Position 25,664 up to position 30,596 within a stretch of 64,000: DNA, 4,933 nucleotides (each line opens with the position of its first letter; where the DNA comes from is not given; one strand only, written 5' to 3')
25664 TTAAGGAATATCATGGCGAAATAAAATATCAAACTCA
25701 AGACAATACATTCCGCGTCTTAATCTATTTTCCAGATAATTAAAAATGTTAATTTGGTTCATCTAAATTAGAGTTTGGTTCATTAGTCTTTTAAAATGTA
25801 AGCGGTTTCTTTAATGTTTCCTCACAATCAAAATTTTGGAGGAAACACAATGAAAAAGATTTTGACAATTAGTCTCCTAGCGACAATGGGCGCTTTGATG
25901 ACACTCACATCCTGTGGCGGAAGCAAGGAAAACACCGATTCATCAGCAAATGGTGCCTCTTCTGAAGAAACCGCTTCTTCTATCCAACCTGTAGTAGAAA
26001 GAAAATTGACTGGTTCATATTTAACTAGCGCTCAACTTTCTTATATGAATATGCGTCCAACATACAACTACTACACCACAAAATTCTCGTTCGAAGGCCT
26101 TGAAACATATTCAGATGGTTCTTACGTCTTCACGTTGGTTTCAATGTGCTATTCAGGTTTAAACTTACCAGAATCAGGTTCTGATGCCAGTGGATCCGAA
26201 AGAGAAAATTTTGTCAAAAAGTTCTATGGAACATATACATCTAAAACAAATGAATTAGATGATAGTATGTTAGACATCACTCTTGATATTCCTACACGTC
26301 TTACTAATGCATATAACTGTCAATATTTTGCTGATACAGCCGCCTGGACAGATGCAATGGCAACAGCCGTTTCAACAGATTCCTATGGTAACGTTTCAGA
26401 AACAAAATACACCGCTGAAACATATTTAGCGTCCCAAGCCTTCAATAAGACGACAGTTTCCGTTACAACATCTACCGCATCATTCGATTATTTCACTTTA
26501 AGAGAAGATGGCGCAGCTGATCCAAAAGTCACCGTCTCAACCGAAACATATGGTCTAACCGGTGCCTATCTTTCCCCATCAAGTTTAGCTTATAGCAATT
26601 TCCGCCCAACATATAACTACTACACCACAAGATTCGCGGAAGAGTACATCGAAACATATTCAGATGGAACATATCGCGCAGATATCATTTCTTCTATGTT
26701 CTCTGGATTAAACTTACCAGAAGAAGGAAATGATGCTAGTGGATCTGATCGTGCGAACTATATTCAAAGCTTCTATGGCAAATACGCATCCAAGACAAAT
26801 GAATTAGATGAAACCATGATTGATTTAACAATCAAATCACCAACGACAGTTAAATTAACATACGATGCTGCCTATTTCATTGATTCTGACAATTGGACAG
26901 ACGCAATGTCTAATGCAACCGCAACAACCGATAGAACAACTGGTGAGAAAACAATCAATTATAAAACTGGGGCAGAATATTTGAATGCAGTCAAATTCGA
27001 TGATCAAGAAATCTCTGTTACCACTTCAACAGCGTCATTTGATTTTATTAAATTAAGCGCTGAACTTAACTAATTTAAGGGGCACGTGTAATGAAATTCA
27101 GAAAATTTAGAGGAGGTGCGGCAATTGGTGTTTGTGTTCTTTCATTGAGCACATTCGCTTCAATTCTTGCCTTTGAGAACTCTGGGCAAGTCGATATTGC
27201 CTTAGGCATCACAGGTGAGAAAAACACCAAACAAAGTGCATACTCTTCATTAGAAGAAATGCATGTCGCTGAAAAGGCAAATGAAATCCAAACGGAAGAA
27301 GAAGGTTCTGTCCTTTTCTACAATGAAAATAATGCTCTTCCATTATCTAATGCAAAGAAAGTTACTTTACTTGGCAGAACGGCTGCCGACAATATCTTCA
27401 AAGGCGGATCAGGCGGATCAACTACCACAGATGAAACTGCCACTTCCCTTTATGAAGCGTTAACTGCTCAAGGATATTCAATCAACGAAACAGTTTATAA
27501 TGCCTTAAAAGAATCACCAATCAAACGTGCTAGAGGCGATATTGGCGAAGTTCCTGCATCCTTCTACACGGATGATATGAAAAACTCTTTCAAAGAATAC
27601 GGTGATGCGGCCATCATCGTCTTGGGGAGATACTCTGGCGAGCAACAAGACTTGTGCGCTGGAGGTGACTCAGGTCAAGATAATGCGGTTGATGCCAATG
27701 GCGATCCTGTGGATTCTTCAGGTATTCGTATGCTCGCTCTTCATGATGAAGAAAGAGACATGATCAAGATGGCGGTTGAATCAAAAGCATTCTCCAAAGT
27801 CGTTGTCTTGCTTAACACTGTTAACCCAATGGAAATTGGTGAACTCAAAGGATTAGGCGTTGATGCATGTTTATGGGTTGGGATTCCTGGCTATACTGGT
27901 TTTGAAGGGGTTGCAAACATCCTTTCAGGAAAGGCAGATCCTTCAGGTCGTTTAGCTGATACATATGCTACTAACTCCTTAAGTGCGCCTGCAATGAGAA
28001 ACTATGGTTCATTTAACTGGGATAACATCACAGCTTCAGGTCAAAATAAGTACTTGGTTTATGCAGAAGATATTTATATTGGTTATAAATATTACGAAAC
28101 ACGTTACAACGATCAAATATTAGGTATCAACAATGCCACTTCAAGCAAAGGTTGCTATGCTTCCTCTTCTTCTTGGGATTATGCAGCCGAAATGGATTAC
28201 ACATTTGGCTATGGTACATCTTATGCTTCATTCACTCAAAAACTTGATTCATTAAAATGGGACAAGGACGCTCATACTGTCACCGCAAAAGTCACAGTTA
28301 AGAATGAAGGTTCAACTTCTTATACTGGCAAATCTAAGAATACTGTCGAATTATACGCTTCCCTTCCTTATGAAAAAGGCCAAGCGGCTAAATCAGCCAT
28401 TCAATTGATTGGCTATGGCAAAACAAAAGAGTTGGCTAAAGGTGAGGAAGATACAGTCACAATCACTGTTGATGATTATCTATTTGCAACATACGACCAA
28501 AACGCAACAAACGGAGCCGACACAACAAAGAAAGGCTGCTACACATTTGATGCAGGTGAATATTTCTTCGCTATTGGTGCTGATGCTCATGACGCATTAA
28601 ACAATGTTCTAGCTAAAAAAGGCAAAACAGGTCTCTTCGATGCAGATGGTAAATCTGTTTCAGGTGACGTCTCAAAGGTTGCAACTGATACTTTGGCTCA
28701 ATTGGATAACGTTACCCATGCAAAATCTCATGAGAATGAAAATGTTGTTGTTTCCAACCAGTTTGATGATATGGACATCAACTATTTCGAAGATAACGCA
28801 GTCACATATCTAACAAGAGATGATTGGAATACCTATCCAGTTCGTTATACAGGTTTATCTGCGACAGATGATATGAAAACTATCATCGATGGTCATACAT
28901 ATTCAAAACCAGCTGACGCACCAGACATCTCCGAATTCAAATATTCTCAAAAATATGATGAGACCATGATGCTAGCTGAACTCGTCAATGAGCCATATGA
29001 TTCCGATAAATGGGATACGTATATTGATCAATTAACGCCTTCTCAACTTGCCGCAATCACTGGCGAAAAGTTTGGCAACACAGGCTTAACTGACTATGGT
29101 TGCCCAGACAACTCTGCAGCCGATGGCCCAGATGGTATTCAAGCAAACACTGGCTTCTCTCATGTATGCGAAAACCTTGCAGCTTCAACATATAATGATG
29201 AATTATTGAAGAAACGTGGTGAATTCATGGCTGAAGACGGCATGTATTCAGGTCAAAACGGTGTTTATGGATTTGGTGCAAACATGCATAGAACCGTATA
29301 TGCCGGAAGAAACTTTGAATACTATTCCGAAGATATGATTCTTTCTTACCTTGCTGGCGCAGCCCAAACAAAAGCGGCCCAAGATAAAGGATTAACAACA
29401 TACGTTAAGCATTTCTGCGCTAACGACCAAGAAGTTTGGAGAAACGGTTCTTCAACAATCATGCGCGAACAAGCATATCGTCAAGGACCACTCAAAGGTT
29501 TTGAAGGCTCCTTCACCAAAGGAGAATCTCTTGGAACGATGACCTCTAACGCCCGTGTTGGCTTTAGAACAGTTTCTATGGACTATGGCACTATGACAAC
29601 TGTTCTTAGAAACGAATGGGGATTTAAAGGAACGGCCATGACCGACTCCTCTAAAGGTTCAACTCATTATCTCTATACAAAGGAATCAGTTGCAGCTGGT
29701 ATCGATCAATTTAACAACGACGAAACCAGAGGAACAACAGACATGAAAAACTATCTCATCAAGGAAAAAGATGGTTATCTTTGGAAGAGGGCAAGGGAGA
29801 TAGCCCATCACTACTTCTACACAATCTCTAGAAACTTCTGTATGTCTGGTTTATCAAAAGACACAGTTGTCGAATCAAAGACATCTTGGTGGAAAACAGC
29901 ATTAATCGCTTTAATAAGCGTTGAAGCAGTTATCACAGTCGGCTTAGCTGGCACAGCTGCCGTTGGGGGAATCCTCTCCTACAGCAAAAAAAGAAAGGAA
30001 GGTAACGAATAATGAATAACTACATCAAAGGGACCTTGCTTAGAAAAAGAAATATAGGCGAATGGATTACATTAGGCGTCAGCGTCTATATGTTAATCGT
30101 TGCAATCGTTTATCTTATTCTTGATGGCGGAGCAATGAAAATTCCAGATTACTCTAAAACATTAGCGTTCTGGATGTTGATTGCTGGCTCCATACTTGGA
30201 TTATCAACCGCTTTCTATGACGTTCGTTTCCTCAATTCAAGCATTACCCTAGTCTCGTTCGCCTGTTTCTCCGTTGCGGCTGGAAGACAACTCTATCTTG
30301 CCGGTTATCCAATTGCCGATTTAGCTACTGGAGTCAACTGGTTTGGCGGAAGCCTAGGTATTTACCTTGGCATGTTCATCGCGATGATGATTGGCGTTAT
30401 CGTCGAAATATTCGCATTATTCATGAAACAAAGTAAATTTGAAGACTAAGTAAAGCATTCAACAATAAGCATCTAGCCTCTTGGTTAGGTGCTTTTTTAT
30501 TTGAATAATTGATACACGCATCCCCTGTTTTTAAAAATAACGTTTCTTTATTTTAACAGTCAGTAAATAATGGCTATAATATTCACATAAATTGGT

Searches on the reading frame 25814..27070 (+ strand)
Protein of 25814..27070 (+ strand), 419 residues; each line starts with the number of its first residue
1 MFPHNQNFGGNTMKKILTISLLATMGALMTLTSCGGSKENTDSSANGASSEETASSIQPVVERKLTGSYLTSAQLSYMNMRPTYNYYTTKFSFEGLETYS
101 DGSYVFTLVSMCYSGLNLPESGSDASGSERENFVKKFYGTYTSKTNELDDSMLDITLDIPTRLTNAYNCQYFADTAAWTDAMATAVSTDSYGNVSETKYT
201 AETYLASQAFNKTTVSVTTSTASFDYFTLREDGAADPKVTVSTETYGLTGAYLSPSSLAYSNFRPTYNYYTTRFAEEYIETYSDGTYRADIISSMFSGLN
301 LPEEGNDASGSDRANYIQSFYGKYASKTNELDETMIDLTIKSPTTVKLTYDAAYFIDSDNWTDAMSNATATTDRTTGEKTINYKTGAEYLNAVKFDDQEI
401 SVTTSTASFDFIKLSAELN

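Call 27: search_protein_families(library=pfam, proteins=[window:25814-27070:+], max_evalue=0.00001)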
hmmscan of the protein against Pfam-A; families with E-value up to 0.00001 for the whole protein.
window:25814-27070:+ (419 aa): 0 families

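Call 101: search_protein_families(library=pfam, proteins=[window:25814-27070:+], max_evalue=0.1)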
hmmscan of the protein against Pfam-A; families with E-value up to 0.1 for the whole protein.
window:25814-27070:+ (419 aa): 2 families
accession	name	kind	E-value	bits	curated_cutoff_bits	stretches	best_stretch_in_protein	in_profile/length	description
PF11022.13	ATP19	-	0.0042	17.8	27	1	13-54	13-55/67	ATP synthase subunit K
PF02722.21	MOSP_C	-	0.02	15.1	25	0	309-406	63-162/205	Major Outer Sheath Protein C-terminal domain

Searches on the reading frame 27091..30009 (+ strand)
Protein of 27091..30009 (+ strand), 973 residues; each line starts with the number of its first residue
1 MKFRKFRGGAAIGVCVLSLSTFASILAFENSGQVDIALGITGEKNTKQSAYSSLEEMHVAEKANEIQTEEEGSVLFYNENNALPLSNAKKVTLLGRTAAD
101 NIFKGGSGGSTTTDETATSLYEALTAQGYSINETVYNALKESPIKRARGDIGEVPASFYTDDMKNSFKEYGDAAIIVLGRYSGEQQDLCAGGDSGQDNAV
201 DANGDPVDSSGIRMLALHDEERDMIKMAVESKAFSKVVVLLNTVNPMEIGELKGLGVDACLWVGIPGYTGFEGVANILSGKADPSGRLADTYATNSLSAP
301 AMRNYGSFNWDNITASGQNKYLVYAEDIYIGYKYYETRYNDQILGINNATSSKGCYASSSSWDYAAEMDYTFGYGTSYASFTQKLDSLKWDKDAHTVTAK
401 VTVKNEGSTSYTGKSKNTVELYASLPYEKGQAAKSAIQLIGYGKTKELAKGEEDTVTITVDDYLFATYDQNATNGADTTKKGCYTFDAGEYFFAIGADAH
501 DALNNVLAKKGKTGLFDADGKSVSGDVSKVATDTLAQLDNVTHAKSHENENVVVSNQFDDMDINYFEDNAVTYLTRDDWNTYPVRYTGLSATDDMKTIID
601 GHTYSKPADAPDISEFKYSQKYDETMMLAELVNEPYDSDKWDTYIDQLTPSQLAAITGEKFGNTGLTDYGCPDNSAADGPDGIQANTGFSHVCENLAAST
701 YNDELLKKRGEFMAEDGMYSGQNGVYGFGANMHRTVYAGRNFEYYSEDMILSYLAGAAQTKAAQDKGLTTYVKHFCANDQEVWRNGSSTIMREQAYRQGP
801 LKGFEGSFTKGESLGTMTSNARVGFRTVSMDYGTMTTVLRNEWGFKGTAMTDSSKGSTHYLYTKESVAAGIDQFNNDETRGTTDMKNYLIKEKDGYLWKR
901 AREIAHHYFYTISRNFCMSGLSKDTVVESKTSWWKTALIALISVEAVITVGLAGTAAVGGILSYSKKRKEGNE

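Call 27: search_protein_families(library=pfam, proteins=[window:27091-30009:+], max_evalue=0.00001)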
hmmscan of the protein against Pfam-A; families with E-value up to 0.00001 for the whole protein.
window:27091-30009:+ (973 aa): 3 families
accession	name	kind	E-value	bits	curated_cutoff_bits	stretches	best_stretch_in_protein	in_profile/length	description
PF01915.27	Glyco_hydro_3_C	-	1.6e-25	90.7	31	1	74-332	2-200/200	Glycosyl hydrolase family 3 C-terminal domain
PF00933.27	Glyco_hydro_3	-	3.6e-10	40.2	27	1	698-872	92-277/316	Glycosyl hydrolase family 3 N terminal domain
PF14310.12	Fn3-like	-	1.9e-07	31.5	25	1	418-498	2-70/71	Fibronectin type III-like domain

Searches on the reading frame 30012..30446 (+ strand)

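Call 27: search_protein_families(library=pfam, proteins=[window:30012-30446:+], max_evalue=0.00001)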
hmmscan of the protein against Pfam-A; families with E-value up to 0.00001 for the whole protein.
window:30012-30446:+ (145 aa): 0 families

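Call 101: search_protein_families(library=pfam, proteins=[window:30012-30446:+], max_evalue=0.1)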
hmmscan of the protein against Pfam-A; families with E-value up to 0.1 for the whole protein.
window:30012-30446:+ (145 aa): 1 family
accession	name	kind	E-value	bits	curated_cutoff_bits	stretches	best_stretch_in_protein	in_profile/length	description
PF06686.16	SpoIIIAC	-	0.013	16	24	0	125-143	5-23/56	Stage III sporulation protein AC/AD protein family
